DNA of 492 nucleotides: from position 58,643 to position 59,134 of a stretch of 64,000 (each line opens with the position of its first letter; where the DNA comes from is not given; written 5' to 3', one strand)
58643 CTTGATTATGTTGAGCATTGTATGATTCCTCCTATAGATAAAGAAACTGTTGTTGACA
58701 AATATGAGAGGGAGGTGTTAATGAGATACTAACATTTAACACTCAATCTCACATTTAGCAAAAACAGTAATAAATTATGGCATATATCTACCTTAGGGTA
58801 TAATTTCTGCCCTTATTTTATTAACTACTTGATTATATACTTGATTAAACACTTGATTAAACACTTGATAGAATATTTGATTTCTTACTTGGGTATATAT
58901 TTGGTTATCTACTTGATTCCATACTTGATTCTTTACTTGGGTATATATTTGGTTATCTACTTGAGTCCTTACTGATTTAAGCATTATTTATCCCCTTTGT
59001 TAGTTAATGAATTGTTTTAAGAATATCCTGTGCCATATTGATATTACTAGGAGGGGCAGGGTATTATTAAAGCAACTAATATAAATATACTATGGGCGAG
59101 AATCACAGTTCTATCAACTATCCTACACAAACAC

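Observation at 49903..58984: Ten genes built from 12-nt tandem repeats encoding (x-N-Q-V)n proteins with an invariant start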

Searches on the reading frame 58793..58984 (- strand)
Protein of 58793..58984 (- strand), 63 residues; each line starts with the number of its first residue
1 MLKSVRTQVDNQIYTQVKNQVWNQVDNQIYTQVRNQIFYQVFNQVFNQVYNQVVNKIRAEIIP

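Call 7: search_protein_families(library=pfam, proteins=[window:58793-58984:-], max_evalue=0.1)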
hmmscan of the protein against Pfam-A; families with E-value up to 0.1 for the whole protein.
window:58793-58984:- (63 aa): 4 families
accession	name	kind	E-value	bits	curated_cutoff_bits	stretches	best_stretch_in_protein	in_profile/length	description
PF21607.2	FabD_helical_ins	-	0.0074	16.9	27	0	28-57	6-35/80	[Acyl-carrier-protein] S-malonyltransferase, inserted helical domain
PF19063.5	DUF5759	-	0.0084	16.4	25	0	42-59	17-34/71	Family of unknown function (DUF5759)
PF23028.1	YbjQ_3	-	0.035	15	27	1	12-59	23-64/95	C2 domain-containing protein 5, fifth YbjQ-like domain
PF14189.11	DUF4312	-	0.084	13.3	27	0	40-61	16-37/84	Domain of unknown function (DUF4312)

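Call 10: search_protein_families(library=phrogs, proteins=[window:58793-58984:-], max_evalue=0.01)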
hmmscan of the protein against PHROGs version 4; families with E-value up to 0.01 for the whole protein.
window:58793-58984:- (63 aa): 2 families
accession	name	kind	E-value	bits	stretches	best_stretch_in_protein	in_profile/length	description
phrog_5189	-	unknown function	0.0012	19.9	0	42-60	39-57/66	-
phrog_2052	-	unknown function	0.0036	18.9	1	2-53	36-87/92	unknown function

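Call 113: list_cluster_members(proteins=[window:58796-58984:-, window:56364-56600:-, window:54569-54763:-, window:54368-54562:-, window:54240-54365:-, window:52225-52329:-, window:51985-52218:-, window:50774-50977:-, window:49906-50139:-, window:50222-50557:-])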
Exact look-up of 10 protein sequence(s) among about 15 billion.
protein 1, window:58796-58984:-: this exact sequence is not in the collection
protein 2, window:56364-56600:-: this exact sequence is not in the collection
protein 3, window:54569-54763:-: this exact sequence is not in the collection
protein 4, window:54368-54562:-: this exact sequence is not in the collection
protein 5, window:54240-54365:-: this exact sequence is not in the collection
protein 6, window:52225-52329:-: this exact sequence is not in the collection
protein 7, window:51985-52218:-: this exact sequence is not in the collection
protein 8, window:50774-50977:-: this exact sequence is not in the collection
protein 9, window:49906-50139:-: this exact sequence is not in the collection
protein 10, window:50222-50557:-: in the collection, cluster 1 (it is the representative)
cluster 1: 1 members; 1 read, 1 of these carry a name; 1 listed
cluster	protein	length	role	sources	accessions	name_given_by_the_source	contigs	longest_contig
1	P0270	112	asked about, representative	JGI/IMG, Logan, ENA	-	hypothetical protein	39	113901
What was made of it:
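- Tried and rejected: None of the nine window alleles is in the 15-billion-protein collection (call 113).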

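Call 114: find_encoding_contigs(protein=P0270, flank=10000, max_places=10)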
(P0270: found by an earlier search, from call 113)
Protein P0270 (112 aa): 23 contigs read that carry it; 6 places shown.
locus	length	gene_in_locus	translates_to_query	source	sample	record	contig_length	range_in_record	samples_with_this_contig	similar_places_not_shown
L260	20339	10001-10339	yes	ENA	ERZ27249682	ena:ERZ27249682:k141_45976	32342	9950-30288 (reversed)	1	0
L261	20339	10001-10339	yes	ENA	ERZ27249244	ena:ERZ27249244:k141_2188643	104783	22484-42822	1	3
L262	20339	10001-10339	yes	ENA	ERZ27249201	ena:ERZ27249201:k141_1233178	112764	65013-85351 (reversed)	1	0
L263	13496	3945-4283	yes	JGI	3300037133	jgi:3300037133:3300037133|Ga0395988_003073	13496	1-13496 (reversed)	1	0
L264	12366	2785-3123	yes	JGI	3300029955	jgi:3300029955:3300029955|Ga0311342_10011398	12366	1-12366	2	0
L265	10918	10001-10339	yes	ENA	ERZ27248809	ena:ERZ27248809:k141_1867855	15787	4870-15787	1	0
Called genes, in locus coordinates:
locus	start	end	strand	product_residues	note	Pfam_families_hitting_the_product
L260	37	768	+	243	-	-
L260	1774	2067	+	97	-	-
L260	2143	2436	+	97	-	-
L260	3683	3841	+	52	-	-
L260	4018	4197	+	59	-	-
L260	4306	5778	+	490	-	-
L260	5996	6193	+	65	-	-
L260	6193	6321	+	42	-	-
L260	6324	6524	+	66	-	-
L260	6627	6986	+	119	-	PF26820:Phage_T4_Y00F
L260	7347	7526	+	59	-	-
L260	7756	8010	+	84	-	PF13717:Zn_ribbon_4 (faint)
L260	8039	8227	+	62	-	-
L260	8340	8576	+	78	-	-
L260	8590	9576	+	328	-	PF20530:DUF6745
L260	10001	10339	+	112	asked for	-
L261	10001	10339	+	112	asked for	-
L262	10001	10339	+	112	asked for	-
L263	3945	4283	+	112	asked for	-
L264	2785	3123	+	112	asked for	-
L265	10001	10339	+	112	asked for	-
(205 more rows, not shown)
